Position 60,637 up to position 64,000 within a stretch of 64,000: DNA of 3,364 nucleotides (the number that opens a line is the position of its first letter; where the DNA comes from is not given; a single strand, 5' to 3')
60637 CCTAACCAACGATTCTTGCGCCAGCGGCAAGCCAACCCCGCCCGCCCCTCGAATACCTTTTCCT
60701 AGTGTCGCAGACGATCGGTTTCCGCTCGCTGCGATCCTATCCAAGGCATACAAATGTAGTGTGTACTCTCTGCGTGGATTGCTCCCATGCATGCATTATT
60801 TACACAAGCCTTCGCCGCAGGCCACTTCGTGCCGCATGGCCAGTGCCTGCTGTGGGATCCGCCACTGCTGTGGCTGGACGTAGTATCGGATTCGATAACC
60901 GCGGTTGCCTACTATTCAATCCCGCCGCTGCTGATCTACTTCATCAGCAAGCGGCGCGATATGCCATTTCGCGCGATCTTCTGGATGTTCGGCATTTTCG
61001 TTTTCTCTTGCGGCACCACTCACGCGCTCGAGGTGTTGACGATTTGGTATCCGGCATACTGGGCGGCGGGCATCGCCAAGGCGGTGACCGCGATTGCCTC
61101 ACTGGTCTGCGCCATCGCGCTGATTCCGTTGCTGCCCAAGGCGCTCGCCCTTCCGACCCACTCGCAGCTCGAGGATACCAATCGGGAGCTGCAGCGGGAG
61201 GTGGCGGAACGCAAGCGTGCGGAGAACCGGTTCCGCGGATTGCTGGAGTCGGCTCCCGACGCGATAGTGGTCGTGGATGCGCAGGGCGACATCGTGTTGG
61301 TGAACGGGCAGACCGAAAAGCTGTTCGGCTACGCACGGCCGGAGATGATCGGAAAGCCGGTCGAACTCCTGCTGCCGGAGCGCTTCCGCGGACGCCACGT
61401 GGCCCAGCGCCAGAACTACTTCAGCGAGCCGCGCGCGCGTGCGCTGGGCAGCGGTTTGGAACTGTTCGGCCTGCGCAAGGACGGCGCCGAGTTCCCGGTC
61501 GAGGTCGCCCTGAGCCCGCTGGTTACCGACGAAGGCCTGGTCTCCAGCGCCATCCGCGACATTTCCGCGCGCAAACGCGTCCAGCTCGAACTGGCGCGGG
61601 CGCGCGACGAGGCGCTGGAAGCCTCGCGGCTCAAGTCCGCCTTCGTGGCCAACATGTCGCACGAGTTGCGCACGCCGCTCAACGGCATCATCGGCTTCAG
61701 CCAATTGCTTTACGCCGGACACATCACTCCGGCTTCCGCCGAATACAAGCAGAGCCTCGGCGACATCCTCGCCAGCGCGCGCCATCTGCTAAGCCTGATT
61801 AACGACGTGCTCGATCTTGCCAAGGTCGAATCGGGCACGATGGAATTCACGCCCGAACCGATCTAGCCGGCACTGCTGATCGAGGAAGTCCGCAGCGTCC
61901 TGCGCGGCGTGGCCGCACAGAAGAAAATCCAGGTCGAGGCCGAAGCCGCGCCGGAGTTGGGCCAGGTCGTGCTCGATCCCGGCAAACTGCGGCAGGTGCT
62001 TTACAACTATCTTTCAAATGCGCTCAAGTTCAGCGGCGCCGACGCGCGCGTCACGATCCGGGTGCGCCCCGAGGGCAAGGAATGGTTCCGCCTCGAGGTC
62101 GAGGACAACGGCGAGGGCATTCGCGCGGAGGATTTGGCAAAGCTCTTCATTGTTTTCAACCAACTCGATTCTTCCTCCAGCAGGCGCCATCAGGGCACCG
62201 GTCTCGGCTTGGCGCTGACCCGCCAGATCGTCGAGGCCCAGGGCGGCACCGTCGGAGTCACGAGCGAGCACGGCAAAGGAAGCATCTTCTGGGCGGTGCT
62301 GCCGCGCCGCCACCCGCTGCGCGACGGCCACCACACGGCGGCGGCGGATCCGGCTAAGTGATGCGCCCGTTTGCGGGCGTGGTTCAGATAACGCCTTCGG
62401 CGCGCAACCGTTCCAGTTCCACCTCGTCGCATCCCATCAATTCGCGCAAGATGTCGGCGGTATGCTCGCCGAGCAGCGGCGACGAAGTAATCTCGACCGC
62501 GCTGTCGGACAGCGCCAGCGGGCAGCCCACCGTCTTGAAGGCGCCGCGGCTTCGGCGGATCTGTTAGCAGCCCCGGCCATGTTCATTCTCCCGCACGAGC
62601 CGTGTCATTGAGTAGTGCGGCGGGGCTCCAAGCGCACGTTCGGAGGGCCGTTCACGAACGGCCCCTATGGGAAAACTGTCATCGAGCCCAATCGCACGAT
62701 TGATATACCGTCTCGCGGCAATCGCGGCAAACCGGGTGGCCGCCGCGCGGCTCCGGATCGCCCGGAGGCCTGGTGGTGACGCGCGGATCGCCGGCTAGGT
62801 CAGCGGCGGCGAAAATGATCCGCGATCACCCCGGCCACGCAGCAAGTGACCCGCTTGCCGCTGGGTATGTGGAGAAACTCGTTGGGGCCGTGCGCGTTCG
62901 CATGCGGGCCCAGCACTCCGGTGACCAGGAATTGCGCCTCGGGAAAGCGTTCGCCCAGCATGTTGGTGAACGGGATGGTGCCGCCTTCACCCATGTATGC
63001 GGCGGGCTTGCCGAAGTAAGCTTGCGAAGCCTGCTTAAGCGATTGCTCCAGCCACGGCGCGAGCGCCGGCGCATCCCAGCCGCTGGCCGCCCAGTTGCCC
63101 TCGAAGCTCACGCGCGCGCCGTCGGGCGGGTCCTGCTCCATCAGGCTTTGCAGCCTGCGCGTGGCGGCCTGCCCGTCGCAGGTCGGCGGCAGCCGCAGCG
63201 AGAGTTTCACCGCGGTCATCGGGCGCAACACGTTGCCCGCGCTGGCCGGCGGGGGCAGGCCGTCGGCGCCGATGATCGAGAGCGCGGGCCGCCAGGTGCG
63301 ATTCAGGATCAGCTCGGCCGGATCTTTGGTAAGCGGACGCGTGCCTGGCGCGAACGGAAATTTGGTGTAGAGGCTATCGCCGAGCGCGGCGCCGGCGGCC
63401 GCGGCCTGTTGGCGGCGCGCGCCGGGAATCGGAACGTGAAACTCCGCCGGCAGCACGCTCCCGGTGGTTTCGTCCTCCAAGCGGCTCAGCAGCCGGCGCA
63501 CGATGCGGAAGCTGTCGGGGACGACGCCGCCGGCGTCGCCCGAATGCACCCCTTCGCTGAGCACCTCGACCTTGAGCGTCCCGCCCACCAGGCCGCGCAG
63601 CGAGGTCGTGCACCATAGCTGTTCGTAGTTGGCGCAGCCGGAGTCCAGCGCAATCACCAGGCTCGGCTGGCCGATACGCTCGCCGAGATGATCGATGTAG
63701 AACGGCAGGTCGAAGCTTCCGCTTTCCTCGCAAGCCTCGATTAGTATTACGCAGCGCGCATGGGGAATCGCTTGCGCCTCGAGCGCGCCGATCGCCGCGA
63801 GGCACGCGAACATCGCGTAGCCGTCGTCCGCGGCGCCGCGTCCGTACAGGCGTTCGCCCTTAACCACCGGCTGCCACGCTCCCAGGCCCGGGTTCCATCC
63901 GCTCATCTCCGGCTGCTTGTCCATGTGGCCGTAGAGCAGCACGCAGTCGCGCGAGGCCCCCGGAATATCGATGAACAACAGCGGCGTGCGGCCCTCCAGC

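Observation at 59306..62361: Histidine kinase with a plant-type, copper-dependent ethylene-binding domain, placed directly behind copC-copD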

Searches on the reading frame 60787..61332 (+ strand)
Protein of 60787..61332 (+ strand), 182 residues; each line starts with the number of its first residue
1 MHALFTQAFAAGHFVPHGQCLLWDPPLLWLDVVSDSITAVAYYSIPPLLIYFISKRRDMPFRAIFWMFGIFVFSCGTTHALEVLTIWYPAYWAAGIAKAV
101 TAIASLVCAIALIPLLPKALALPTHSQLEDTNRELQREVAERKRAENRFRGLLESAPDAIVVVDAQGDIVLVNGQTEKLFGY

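Call 8: find_homologous_proteins(query=window:60787-61332:+, max_evalue=0.001)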
Query seq(182 aa) (182 aa): 127 proteins with E <= 0.001 among 316 candidates; the best 120 are listed.
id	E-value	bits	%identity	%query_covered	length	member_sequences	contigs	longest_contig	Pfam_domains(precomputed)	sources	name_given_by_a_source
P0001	9.9e-90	317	76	100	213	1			PF00989.32,PF25487.2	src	-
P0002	3.6e-84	299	81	88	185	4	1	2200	PF13426.14,PF13188.14,PF08448.17,PF00989.32,PF25487.2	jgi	jgi:PAS domain-containing protein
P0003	1.2e-81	291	69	100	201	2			PF13426.14,PF13188.14,PF00989.32,PF25487.2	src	-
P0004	1.0e-72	262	77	83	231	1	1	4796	PF13426.14,PF13188.14,PF24820.2,PF08448.17,PF00989.32,PF25487.2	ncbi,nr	ncbi:MAG TPA: PAS domain S-box protein, partial [Candidatus Binataceae bacterium]|nr:PAS domain S-bo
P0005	4.6e-60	221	54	96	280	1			PF13426.14,PF13188.14,PF24820.2,PF08448.17,PF00989.32,PF25487.2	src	-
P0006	1.3e-57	213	62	84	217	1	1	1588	PF25487.2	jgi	-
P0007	7.3e-56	207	52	96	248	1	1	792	PF13426.14,PF13188.14,PF08448.17,PF00989.32,PF25487.2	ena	-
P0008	6.8e-52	194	54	83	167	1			PF25487.2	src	-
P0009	3.8e-50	188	43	100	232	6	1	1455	PF13188.14,PF00989.32,PF25487.2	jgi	jgi:PAS domain-containing protein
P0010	4.1e-50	188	46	94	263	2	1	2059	PF13188.14,PF25487.2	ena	-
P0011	1.6e-48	183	51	98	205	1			PF13426.14,PF13188.14,PF08448.17,PF00989.32,PF25487.2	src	-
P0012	5.7e-46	175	72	49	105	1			PF25487.2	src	-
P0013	5.2e-45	172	67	65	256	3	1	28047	PF00512.32,PF25487.2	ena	-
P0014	1.2e-44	170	47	93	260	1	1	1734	PF13426.14,PF00989.32,PF25487.2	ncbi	-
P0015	2.4e-44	169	55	81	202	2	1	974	PF25487.2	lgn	-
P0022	1.1e-33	135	49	78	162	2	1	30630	PF25487.2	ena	-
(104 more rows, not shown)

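Call 15: find_encoding_contigs(protein=P0013, flank=10000, max_places=3)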
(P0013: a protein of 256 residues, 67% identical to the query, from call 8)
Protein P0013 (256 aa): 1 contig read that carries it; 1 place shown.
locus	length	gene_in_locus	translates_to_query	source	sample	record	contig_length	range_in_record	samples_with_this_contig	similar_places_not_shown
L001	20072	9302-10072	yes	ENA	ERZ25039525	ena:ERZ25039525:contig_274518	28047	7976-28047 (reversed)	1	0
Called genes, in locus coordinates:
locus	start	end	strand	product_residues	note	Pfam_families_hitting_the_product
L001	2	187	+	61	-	?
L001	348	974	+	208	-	-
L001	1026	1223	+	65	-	PF12088:DUF3565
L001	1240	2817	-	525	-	PF00149:Metallophos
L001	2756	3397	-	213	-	-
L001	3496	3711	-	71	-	-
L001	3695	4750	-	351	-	PF00202:Aminotran_3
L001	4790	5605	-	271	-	PF01557:FAA_hydrolase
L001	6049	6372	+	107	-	PF10080:FtrD-like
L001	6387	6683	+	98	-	-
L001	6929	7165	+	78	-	-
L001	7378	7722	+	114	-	-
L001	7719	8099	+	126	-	PF04234:CopC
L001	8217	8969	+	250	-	PF05425:CopD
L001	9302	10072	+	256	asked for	PF25487:ETR1_N, PF00512:HisKA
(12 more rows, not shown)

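Call 16: find_encoding_contigs(protein=P0022, flank=10000, max_places=3)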
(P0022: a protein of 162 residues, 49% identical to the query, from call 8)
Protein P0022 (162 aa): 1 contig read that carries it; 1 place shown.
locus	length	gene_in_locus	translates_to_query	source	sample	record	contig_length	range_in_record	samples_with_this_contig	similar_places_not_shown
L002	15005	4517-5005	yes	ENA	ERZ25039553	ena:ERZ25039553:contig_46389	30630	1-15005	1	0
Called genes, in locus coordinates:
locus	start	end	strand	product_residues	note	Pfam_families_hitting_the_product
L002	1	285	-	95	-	?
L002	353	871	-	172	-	PF00011:HSP20, PF17886:ArsA_HSP20 (faint)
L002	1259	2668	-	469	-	PF00072:Response_reg, PF00158:Sigma54_activat, PF14532:Sigma54_activ_2, PF07728:AAA_5 (weak), PF25601:AAA_lid_14, PF02954:HTH_8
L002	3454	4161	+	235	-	PF13545:HTH_Crp_2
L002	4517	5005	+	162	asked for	PF25487:ETR1_N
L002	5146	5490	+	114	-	PF13426:PAS_9 (faint)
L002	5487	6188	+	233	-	PF00989:PAS (weak), PF08448:PAS_4 (weak), PF13188:PAS_8 (weak)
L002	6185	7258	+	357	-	-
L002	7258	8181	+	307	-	PF00072:Response_reg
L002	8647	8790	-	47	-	-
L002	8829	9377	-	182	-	PF08281:Sigma70_r4_2, PF22233:PhyR_sigma-like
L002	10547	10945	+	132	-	-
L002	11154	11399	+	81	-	PF01258:zf-dskA_traR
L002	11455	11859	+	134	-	PF05099:TerB (faint)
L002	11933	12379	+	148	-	PF21352:Zn_ribbon_Thio2, PF00085:Thioredoxin, PF14595:Thioredoxin_9 (faint), PF13098:Thioredoxin_2 (weak)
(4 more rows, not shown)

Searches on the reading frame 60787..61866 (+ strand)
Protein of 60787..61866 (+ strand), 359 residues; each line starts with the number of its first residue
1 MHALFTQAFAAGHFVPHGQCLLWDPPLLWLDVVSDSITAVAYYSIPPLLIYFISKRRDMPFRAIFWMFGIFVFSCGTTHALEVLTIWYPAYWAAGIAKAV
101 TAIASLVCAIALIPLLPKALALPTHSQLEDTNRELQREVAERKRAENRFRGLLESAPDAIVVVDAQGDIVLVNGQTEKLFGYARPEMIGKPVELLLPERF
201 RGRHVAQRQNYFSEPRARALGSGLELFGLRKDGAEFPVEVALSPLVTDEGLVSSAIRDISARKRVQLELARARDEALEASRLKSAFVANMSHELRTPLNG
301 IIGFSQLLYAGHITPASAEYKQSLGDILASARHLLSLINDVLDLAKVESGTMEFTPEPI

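Call 4: search_protein_families(library=pfam, proteins=[window:60787-61863:+], max_evalue=0.01)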
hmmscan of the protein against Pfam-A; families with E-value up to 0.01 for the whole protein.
window:60787-61863:+ (359 aa): 8 families
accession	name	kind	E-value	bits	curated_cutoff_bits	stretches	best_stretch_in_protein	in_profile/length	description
PF25487.1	ETR1_N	-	3.4e-37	127.1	27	1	27-122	2-97/97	Ethylene receptor 1-like, N-terminal domain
PF00512.31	HisKA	-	6.9e-21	74.5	26.9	1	283-350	2-66/66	His Kinase A (phospho-acceptor) domain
PF00989.32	PAS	-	7.9e-17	61.7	22.6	1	148-258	2-112/113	PAS fold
PF13426.13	PAS_9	-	7.6e-14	52.3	27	1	157-260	1-102/103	PAS domain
PF13188.13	PAS_8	-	1.5e-09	37.9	21.8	1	147-199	1-50/65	PAS domain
PF08448.16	PAS_4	-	2.5e-09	37.8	23.1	1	153-264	1-110/110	PAS fold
PF24820.1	Diguanyl_cycl_sensor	-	0.00017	22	28.1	1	154-258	3-109/109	Diguanylate cyclase-like sensor domain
PF12860.13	PAS_7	-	0.00059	20.4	27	1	153-265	1-113/115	PAS fold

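Call 14: find_encoding_contigs(protein=window:60787-61866:+, flank=10000, max_places=4)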
Protein window:60787-61866:+ (359 aa): no gene with exactly this product is on record in the collection.

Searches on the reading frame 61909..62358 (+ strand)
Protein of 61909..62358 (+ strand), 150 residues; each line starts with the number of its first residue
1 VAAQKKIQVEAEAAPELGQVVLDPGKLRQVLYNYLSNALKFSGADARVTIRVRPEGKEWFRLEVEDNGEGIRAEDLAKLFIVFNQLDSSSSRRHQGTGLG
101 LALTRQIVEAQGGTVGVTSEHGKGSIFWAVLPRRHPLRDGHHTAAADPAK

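Call 4: search_protein_families(library=pfam, proteins=[window:61909-62358:+], max_evalue=0.01)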
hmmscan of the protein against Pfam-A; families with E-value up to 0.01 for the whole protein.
window:61909-62358:+ (150 aa): 3 families
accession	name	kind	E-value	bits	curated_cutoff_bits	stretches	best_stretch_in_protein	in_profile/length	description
PF02518.31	HATPase_c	-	2e-28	99.4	26.4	1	23-134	2-110/111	Histidine kinase-, DNA gyrase B-, and HSP90-like ATPase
PF13589.12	HATPase_c_3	-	8.6e-05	23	25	1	29-100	5-76/137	Histidine kinase-, DNA gyrase B-, and HSP90-like ATPase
PF13581.12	HATPase_c_2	-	0.0046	17.4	27.4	1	34-109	39-110/127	Histidine kinase-like ATPase domain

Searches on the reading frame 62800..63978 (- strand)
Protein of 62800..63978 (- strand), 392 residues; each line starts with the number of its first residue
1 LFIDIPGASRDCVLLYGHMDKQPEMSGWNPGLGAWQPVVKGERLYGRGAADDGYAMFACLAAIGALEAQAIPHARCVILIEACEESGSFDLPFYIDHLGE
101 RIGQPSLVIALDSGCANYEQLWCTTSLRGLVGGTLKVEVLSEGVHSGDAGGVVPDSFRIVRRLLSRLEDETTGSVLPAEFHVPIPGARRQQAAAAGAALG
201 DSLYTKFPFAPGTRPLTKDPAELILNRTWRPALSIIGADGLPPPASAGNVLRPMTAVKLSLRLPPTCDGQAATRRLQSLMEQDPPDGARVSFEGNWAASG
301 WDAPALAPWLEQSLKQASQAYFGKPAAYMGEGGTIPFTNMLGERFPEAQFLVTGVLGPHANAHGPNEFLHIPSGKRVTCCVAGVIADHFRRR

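Call 4: search_protein_families(library=pfam, proteins=[window:62800-63978:-], max_evalue=0.01)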
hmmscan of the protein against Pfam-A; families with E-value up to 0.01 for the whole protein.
window:62800-63978:- (392 aa): 3 families
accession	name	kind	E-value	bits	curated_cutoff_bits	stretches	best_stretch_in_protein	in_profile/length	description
PF01546.33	Peptidase_M20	-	6.9e-18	65.7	24.6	1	14-382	1-201/206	Peptidase family M20/M25/M40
PF07687.19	M20_dimer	-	2e-05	24.9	21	1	126-286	2-105/107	Peptidase dimerisation domain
PF04389.22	Peptidase_M28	-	0.0066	16.6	21.3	1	5-90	6-72/193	Peptidase family M28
